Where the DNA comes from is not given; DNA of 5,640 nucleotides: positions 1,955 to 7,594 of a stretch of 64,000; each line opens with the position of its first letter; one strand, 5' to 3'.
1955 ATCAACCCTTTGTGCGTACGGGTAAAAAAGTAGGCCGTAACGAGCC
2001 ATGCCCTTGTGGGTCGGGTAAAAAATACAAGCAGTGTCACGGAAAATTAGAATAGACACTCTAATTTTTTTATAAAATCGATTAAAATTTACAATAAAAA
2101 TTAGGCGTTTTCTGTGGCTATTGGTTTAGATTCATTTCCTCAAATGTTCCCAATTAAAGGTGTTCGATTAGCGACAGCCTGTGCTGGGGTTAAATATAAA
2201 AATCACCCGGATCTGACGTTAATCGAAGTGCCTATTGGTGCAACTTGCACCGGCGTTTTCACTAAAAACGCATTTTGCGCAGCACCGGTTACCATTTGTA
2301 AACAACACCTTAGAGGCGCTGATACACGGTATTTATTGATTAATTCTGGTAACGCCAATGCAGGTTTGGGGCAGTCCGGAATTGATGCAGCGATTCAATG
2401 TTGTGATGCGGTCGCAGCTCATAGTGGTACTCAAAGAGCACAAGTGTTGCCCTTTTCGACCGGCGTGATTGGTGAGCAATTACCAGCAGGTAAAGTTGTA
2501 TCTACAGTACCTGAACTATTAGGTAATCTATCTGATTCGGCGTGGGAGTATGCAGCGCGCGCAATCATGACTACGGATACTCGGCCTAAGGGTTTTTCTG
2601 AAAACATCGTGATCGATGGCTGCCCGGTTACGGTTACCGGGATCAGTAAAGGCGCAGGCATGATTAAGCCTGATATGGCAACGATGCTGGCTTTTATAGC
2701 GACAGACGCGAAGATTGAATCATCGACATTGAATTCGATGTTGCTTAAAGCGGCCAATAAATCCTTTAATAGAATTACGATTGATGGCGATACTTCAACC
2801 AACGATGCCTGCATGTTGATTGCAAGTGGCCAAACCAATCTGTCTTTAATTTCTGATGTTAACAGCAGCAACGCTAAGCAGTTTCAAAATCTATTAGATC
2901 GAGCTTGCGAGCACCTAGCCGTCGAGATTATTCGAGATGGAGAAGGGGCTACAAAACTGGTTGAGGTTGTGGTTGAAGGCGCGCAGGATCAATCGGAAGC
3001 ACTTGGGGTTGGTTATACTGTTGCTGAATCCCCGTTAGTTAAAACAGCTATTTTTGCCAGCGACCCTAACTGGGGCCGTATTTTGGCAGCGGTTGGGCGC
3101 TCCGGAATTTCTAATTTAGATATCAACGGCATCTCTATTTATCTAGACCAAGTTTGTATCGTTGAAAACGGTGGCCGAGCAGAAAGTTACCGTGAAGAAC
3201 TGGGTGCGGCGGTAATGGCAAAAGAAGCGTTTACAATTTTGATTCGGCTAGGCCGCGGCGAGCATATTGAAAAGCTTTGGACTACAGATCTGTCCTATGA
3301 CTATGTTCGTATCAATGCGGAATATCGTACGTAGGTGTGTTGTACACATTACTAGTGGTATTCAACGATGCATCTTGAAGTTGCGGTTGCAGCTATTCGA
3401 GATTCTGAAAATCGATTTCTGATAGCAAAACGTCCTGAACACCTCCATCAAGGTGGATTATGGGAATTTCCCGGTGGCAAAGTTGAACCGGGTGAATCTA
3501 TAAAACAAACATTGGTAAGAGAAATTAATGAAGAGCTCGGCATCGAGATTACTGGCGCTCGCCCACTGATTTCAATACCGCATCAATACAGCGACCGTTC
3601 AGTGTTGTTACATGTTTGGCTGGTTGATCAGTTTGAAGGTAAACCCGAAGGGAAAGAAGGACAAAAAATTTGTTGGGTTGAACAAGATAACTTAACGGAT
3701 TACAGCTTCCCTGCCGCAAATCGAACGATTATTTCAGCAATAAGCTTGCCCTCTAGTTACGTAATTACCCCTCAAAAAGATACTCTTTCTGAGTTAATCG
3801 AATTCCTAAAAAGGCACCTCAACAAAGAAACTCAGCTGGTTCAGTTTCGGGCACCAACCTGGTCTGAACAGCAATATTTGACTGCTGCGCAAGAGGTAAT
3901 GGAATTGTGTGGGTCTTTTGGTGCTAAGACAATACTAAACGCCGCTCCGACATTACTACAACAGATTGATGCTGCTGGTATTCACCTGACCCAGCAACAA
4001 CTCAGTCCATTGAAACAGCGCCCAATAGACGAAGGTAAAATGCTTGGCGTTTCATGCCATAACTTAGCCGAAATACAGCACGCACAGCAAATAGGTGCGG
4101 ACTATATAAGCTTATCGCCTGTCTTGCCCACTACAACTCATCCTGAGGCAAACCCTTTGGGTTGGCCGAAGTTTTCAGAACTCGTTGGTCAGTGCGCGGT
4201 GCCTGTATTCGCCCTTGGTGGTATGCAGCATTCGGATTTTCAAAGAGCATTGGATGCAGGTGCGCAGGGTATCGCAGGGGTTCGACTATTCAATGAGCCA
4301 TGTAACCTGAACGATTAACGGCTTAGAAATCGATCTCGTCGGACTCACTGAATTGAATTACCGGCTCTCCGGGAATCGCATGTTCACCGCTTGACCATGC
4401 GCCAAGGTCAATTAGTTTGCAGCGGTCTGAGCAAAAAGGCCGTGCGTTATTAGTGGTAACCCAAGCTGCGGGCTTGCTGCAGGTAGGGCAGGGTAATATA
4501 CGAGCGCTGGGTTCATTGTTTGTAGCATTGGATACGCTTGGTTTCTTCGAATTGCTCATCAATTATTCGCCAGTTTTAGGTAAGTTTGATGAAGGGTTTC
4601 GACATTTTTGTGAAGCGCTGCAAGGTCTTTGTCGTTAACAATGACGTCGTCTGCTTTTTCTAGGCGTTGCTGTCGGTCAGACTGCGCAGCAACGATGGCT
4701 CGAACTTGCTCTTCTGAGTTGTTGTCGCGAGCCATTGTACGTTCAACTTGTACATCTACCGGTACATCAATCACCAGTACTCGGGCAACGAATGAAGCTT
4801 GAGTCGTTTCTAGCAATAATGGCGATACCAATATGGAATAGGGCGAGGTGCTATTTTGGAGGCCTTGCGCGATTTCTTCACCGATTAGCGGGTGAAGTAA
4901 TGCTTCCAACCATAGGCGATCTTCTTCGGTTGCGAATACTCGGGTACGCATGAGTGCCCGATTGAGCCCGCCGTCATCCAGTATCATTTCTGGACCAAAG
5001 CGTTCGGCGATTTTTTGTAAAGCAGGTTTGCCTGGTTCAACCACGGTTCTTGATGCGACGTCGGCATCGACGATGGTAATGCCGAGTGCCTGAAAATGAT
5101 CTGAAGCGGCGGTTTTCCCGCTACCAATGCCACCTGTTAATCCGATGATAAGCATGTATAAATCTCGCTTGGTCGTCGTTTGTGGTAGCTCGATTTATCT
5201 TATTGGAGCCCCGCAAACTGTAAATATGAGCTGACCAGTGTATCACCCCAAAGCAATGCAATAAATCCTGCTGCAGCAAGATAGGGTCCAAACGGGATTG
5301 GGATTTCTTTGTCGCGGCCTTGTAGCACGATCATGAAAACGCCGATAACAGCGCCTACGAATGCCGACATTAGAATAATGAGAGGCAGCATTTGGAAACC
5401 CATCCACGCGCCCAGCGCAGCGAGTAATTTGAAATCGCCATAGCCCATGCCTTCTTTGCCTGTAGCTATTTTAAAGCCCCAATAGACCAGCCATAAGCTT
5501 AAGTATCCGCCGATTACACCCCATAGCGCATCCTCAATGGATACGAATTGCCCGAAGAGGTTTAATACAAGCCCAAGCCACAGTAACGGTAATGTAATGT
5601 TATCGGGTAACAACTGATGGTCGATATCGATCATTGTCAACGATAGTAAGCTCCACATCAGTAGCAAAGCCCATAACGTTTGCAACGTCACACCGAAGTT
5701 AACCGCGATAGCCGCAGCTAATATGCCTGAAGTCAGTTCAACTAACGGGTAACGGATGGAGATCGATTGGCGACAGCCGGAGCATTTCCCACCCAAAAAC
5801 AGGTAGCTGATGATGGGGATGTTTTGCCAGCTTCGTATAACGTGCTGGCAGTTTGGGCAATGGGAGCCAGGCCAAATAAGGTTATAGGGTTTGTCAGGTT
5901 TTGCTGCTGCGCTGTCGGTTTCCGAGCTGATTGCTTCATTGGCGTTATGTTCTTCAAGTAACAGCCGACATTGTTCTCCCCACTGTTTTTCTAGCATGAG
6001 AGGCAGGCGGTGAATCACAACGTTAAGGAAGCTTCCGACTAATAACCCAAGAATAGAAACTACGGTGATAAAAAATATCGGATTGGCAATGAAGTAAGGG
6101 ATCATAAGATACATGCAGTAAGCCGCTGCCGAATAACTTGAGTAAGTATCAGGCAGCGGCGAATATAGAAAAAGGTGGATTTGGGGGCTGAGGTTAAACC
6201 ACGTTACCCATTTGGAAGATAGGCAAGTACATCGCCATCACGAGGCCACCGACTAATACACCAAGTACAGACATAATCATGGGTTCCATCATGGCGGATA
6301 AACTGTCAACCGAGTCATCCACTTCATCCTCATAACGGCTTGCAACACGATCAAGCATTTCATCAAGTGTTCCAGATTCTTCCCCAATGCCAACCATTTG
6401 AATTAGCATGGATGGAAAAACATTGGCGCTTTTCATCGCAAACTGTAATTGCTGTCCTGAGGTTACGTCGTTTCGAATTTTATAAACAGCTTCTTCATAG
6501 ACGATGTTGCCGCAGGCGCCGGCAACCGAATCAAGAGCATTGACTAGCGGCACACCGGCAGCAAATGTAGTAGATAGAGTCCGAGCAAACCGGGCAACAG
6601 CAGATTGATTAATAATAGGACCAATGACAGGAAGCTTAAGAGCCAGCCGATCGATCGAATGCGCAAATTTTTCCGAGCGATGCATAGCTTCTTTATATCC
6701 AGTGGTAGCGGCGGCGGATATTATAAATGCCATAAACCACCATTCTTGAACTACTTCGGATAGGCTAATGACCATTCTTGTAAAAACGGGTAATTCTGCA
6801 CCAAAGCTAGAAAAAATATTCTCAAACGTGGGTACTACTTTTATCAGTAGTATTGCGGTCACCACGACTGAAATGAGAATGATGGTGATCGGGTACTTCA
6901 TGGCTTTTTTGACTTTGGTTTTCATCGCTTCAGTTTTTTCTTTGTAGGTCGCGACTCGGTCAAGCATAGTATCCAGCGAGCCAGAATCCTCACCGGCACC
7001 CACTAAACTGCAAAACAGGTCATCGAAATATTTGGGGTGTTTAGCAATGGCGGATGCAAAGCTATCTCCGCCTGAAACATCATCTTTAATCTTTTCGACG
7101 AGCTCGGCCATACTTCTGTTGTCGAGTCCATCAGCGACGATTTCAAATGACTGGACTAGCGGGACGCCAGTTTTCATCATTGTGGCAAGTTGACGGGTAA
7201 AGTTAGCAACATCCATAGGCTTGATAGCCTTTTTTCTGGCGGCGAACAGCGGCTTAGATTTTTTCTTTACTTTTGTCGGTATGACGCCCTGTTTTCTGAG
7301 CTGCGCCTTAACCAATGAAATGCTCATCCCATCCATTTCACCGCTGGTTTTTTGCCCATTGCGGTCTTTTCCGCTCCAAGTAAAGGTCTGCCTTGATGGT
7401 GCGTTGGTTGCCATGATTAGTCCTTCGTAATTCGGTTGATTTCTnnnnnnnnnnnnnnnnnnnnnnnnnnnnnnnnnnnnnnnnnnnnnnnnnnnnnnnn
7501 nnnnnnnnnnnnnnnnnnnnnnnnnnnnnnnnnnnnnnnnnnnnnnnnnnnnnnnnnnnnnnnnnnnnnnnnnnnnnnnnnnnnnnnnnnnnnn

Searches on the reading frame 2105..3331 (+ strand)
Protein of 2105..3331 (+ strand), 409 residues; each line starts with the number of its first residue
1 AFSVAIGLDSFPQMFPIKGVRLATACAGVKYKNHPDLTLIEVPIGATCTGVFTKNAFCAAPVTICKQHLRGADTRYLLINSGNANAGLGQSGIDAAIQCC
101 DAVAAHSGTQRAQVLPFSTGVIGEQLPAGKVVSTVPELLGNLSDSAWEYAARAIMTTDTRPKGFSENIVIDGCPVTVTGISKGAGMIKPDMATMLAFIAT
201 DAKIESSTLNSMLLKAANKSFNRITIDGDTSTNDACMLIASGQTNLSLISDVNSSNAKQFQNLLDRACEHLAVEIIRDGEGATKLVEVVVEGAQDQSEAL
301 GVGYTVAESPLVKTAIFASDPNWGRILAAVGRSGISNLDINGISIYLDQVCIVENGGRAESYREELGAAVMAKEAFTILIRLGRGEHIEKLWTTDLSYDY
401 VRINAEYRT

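Call 51: search_protein_families(library=pfam, proteins=[window:2105-3331:+], max_evalue=0.000001)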
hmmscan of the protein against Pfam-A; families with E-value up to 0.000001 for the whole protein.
window:2105-3331:+ (409 aa): 1 family
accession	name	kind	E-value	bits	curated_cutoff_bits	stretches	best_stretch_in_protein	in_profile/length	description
PF01960.23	ArgJ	-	1e-138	462.7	32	1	22-409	2-377/377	ArgJ family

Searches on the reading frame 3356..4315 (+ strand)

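Call 51: search_protein_families(library=pfam, proteins=[window:3356-4315:+], max_evalue=0.000001)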
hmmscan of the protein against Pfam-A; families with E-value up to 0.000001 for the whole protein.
window:3356-4315:+ (320 aa): 3 families
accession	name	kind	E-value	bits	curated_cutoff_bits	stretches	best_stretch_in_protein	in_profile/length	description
PF02581.23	TMP-TENI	-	1.1e-43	149.2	27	1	135-310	2-178/180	Thiamine monophosphate synthase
PF14815.12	NUDIX_4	-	1.6e-29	102.4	35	1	10-127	1-112/113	NUDIX domain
PF00293.34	NUDIX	-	1.9e-19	70.4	21.1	1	7-123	4-128/134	NUDIX domain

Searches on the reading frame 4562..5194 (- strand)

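Call 54: search_protein_families(library=pfam, proteins=[window:4562-5194:-], max_evalue=0.000001)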
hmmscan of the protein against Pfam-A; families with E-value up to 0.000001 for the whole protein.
window:4562-5194:- (211 aa): 1 family
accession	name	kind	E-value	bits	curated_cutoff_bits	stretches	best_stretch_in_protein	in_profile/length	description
PF01121.26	CoaE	-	5.7e-63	212.3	27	1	15-191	1-178/180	Dephospho-CoA kinase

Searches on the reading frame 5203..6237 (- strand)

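Call 82: search_protein_families(library=pfam, proteins=[window:5203-6237:-], max_evalue=0.00001)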
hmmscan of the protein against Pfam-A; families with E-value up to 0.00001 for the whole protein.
window:5203-6237:- (345 aa): 2 families
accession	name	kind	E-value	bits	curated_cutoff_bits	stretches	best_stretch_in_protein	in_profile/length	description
PF06750.18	A24_N_bact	-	5e-33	113.5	23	1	62-181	1-84/84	Bacterial Peptidase A24 N-terminal domain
PF01478.23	Peptidase_A24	-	5.4e-27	94.7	26.5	1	191-300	1-104/104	Type IV leader peptidase family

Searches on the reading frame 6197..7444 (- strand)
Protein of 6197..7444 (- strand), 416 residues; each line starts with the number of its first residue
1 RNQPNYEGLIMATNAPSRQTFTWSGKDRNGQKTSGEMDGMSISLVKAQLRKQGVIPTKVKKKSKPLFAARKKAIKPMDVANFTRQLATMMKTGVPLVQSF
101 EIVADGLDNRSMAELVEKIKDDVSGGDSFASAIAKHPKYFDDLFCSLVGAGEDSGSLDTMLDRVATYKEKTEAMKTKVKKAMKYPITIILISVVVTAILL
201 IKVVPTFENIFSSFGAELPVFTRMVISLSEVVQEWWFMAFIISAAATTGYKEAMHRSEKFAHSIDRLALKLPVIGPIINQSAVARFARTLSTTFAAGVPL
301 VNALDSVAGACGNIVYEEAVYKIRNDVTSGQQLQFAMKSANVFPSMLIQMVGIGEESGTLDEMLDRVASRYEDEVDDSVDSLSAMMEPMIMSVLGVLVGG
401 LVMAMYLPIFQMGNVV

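Call 82: search_protein_families(library=pfam, proteins=[window:6197-7444:-], max_evalue=0.00001)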
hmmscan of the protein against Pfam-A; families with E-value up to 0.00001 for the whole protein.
window:6197-7444:- (416 aa): 1 family
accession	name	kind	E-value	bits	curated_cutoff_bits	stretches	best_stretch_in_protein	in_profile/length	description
PF00482.28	T2SSF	-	2.8e-67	224.8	25.2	2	82-205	1-125/125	Type II secretion system (T2SS), protein F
